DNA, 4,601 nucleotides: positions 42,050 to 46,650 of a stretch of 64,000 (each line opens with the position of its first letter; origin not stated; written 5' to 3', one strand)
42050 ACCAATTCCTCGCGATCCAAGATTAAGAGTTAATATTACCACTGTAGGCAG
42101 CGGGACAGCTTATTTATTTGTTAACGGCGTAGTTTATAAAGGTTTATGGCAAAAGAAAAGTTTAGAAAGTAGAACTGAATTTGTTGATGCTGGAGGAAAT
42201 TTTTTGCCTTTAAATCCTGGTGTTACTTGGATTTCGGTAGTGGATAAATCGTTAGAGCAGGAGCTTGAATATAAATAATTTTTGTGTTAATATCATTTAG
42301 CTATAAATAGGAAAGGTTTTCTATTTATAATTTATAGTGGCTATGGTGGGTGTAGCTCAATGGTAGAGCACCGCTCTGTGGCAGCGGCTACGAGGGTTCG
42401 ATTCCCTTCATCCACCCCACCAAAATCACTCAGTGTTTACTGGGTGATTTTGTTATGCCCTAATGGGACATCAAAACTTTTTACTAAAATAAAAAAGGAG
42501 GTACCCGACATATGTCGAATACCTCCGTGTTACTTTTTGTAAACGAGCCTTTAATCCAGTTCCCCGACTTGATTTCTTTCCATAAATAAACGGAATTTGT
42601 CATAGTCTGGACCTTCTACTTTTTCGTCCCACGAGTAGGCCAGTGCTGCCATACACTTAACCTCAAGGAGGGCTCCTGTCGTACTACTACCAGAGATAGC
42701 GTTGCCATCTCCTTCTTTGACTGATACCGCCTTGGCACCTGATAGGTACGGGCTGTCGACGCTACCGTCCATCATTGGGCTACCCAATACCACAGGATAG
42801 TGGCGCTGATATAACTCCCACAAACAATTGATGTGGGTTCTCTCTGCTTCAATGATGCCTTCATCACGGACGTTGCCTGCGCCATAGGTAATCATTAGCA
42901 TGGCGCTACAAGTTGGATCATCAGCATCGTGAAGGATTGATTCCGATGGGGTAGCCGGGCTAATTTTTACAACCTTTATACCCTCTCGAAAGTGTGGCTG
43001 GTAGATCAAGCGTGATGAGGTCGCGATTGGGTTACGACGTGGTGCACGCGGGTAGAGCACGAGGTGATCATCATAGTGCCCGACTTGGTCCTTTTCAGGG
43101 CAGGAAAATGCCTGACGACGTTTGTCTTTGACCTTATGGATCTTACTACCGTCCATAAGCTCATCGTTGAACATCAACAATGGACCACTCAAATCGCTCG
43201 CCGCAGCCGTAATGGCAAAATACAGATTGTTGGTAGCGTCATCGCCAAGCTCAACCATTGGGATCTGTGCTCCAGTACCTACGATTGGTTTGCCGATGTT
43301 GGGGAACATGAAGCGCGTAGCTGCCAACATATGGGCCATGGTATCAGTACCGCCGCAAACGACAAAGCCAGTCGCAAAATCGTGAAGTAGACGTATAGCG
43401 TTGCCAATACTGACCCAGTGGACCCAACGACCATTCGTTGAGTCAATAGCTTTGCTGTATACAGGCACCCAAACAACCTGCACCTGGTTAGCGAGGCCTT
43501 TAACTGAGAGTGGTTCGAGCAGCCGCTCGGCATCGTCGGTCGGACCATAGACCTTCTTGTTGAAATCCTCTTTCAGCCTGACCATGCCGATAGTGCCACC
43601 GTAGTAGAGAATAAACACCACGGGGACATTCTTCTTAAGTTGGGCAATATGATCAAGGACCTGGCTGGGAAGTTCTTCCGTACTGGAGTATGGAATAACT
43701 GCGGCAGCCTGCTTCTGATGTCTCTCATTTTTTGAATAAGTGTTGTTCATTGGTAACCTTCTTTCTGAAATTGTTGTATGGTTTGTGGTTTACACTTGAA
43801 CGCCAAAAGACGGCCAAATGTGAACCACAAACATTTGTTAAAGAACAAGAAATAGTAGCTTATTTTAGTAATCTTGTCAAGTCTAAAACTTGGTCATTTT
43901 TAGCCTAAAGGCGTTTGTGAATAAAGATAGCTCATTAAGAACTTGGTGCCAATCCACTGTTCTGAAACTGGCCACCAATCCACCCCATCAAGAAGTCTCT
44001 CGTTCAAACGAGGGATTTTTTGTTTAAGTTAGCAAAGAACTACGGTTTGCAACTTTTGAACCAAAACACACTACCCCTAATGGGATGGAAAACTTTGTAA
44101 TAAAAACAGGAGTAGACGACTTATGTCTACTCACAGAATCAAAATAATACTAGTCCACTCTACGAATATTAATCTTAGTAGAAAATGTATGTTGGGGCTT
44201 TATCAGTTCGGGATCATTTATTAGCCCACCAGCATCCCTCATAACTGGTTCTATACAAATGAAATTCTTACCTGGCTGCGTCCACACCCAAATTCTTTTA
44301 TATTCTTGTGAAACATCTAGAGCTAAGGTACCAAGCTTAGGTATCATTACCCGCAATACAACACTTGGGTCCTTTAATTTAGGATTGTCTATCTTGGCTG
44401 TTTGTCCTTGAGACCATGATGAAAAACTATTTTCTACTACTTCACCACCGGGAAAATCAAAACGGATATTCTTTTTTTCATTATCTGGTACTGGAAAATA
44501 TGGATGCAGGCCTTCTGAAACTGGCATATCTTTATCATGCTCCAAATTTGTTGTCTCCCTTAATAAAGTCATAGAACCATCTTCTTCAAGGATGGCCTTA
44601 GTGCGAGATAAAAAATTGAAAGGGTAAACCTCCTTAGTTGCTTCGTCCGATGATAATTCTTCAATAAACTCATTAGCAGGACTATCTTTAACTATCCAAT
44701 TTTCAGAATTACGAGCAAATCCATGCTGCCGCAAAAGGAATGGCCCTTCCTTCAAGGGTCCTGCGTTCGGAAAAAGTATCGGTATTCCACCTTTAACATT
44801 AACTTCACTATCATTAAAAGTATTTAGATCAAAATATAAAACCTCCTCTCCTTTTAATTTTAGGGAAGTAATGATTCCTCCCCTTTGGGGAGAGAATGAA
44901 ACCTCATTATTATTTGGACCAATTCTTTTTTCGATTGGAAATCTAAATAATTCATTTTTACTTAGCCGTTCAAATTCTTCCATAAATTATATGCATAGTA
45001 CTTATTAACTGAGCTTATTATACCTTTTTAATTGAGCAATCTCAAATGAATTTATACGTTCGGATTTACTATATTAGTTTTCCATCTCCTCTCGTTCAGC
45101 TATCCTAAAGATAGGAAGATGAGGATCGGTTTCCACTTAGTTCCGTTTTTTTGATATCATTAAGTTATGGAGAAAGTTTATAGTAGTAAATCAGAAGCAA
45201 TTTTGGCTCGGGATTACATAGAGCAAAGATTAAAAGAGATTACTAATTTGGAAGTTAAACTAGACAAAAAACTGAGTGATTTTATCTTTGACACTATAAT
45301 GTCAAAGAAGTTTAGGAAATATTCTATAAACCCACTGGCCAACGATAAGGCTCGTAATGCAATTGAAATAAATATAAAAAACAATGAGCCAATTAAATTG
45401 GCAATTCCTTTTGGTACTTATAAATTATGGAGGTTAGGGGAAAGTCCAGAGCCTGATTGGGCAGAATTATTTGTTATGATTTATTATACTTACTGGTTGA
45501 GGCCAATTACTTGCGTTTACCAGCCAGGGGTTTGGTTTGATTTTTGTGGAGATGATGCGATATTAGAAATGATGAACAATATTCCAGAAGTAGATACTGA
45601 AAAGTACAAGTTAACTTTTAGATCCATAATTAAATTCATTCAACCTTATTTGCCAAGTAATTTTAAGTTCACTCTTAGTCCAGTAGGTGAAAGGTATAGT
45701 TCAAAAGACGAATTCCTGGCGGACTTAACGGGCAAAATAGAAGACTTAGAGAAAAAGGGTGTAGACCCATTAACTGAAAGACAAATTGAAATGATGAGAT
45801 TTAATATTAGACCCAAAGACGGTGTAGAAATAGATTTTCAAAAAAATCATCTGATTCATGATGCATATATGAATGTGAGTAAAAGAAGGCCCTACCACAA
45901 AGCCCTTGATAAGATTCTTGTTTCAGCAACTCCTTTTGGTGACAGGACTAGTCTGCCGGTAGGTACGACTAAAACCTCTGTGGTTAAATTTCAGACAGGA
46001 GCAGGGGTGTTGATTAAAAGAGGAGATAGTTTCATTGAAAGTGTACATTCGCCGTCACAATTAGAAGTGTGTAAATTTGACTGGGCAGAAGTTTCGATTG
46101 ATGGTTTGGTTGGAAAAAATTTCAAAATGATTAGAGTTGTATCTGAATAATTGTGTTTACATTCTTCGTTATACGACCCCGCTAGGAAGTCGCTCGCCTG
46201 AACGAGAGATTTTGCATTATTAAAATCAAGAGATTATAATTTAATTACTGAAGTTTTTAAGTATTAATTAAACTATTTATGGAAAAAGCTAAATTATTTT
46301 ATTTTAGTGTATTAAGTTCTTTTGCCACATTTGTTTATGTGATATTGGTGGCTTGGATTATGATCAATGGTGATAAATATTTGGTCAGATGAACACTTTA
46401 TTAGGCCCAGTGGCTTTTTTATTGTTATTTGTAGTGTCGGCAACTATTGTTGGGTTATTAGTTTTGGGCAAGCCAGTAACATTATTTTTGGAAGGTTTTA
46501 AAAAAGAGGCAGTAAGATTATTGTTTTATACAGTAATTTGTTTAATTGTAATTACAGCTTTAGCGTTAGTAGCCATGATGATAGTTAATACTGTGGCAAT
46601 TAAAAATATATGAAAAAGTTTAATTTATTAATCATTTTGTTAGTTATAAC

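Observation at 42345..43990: GC-rich asparaginase islet inserted next to tRNA-His, with a 10-nt direct repeat of the tRNA 3' end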

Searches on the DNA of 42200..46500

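Call 45: search_rna_families(source=window, start=42200, end=46500, threshold=evalue, max_evalue=1)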
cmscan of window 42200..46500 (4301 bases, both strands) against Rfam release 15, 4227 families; matches with E-value up to 1: 2.
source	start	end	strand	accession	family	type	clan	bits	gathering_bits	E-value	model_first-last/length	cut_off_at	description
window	42346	42416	+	RF00005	tRNA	Gene; tRNA;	CL00001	66.1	29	2.6e-13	1-71/71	no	tRNA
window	42469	42530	+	RF02377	SurA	Gene; sRNA;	-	17.4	100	0.15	1-279/279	no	SurA sRNA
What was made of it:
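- Tried and rejected: Rfam gave nothing in 42200-46500 beyond the tRNA (call 45).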

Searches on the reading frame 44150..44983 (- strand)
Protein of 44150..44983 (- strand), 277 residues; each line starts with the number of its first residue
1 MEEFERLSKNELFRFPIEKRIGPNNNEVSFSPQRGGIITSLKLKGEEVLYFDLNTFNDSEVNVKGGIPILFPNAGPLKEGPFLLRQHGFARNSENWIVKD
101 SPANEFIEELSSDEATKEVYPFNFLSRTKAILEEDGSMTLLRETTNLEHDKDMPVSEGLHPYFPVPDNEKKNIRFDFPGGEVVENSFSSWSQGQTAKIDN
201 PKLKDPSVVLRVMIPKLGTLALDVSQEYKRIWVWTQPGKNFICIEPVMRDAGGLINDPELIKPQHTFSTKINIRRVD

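Call 6: search_protein_families(library=pfam, proteins=[window:44150-44983:-])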
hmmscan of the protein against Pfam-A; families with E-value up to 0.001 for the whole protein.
window:44150-44983:- (277 aa): 1 family
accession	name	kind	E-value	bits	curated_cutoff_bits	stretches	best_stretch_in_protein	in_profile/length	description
PF01263.26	Aldose_epim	-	2e-17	64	27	1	32-177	16-174/299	Aldose 1-epimerase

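Call 7: search_protein_families(library=ncbifam, proteins=[window:44150-44983:-])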
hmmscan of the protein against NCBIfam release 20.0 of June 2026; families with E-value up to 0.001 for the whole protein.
window:44150-44983:- (277 aa): 0 families

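Call 50: find_encoding_contigs(protein=window:44150-44983:-, flank=10000, max_places=10)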
Protein window:44150-44983:- (277 aa): 2 contigs read that carry it; 1 place shown.
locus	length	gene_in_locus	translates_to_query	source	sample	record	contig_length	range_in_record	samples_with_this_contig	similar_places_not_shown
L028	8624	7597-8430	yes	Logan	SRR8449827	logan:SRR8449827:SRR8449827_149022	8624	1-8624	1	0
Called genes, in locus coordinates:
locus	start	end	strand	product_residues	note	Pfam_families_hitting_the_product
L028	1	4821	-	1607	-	?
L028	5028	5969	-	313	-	PF00089:Trypsin, PF13365:Trypsin_2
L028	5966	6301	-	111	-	-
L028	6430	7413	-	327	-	-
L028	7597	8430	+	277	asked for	PF01263:Aldose_epim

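Call 56: search_protein_families(library=phrogs, proteins=[window:44150-44983:-], max_evalue=0.01)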
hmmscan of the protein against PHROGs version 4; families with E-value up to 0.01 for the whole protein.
window:44150-44983:- (277 aa): 0 families

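Call 66: find_homologous_proteins(query=window:44150-44983:-, max_evalue=1e-20)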
Query window:44150-44983:- (277 aa): 765 proteins with E <= 1e-20 among 1279 candidates; the best 120 are listed.
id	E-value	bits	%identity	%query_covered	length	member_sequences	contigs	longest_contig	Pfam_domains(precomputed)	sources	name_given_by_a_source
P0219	3.0e-184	629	100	100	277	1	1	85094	PF01263.27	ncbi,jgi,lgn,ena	ncbi:MAG: hypothetical protein WC575_02205 [Patescibacteria group bacterium]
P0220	1.1e-119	417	69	94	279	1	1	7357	PF01263.27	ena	-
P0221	4.3e-108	379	60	99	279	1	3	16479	PF01263.27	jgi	jgi:galactose mutarotase-like enzyme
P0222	1.5e-102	361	60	94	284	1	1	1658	PF01263.27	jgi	jgi:galactose mutarotase-like enzyme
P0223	1.5e-99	351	59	93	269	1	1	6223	PF01263.27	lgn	-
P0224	7.0e-97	342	59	94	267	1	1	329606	PF01263.27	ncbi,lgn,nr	ncbi:MAG: hypothetical protein Q7T51_03640 [Candidatus Moranbacteria bacterium]|nr:hypothetical prot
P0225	1.9e-96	341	54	99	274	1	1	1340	PF01263.27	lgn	-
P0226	2.7e-96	340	57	96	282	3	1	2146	PF01263.27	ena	-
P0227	5.9e-95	336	57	95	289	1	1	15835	PF01263.27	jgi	jgi:galactose mutarotase-like enzyme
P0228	6.7e-95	336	57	91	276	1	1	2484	PF01263.27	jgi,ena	-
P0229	8.1e-94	332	57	93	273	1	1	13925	PF01263.27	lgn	-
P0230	8.5e-94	332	57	93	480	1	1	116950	PF13847.13,PF13649.13,PF01263.27,PF01209.25,PF08241.19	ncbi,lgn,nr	ncbi:MAG: methyltransferase domain-containing protein [Patescibacteria group bacterium]|nr:methyltra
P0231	1.8e-93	331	56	93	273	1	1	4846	PF01263.27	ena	-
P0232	2.5e-93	331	57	93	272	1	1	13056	PF01263.27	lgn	-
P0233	1.3e-92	328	52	98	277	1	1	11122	PF01263.27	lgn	-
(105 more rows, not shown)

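Call 67: find_encoding_contigs(protein=P0220, flank=10000, max_places=3)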
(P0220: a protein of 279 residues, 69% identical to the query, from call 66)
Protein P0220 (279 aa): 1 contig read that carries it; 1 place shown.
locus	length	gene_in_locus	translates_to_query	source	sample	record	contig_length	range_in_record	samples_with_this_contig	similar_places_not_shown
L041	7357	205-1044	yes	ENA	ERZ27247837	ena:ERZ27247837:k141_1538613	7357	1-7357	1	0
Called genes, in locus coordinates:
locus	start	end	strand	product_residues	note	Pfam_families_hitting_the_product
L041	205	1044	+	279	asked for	PF01263:Aldose_epim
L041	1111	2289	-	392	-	PF00091:Tubulin, PF12327:FtsZ_C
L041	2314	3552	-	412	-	PF11104:PilM_2 (faint), PF02491:SHS2_FTSA, PF06723:MreB_Mbl, PF14450:FtsA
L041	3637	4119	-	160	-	PF02130:YbeY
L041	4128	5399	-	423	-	PF18884:TSP3_bac (faint)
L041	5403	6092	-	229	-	PF18884:TSP3_bac (weak)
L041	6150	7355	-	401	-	?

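Call 68: find_encoding_contigs(protein=P0221, flank=10000, max_places=3)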
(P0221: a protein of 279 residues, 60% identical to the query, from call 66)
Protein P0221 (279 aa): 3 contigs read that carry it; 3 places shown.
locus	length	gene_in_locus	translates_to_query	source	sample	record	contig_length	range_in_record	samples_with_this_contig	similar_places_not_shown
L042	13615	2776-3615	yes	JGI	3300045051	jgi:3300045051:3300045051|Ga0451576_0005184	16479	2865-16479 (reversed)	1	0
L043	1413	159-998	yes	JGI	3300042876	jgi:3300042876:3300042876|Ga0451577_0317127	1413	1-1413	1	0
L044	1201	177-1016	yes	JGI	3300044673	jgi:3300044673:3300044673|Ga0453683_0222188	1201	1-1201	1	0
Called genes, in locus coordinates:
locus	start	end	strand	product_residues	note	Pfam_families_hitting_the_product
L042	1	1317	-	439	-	?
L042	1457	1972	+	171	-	PF00929:RNase_T, PF13482:RNase_H_2 (faint)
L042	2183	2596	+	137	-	-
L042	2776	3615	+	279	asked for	PF01263:Aldose_epim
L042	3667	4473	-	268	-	PF04402:SIMPL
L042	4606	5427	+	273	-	PF04402:SIMPL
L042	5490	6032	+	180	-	PF09900:DUF2127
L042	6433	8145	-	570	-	PF02518:HATPase_c (weak), PF13589:HATPase_c_3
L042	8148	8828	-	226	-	-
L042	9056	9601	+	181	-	PF00560:LRR_1 (faint), PF13516:LRR_6 (faint), PF13855:LRR_8 (weak), PF23598:LRR_14, PF12799:LRR_4, PF13855:LRR_8, PF12799:LRR_4 (weak)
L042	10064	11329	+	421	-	PF13406:SLT_2 (faint)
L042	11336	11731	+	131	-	-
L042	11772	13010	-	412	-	PF00270:DEAD, PF00271:Helicase_C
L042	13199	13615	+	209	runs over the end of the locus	PF09335:VTT_dom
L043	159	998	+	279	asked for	PF01263:Aldose_epim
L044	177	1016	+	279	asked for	PF01263:Aldose_epim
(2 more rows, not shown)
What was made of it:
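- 44150..46150 (.): Older cargo of the same slot: aldose-1-epimerase-like gene (44150-44983, minus strand) and ORF327 of unknown function (45167-46150, plus strand). Their composition is host-like. The nearest epimerase homologs (69% and 60%) lie in other contexts (calls 66-68).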

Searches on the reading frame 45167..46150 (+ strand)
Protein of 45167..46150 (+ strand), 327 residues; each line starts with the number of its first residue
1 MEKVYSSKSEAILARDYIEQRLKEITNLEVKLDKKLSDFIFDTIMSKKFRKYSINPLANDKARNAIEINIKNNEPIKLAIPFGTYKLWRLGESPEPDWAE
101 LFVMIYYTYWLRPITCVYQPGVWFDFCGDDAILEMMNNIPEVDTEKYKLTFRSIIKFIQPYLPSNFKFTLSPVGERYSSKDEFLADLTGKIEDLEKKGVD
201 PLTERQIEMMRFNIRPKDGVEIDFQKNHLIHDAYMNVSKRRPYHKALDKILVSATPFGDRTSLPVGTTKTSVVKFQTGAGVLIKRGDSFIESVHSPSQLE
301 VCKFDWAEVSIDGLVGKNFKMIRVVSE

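Call 6: search_protein_families(library=pfam, proteins=[window:45167-46150:+])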
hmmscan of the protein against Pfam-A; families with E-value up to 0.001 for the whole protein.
window:45167-46150:+ (327 aa): 0 families

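Call 7: search_protein_families(library=ncbifam, proteins=[window:45167-46150:+])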
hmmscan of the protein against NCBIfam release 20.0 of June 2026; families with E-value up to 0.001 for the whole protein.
window:45167-46150:+ (327 aa): 0 families

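Call 56: search_protein_families(library=phrogs, proteins=[window:45167-46150:+], max_evalue=0.01)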
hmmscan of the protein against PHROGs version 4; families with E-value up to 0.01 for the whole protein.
window:45167-46150:+ (327 aa): 0 families

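Call 57: search_solved_structures(query=window:45167-46150:+, max_evalue=1)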
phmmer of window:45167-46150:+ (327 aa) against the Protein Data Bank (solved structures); distinct sequences matched with E-value up to 1: 6.
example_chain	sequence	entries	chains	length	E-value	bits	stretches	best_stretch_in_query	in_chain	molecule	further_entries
9dhm_A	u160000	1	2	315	0.13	14.7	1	65-148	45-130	L-tyrosine/L-tryptophan isonitrile synthase family protein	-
9dh4_A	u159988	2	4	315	0.13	14.6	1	65-148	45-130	L-tyrosine/L-tryptophan isonitrile synthase family protein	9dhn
7vt5_A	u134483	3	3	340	0.25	13.7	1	42-125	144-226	Endoglucanase H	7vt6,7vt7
7vt4_A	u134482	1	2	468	0.55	12.6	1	42-124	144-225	Endoglucanase H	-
7vt8_A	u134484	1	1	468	0.55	12.6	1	42-124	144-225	Endoglucanase H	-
9vc9_A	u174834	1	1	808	0.83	12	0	97-153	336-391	Dna internalization-related competence protein rec2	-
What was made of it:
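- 44150..46150 (.): ORF327 has no Pfam, PHROG or PDB match (calls 6, 56, 57).
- On tRNA-targeted integrative genomic island: No recombinase domain lies in 42420-46154 (calls 6, 56, 57).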
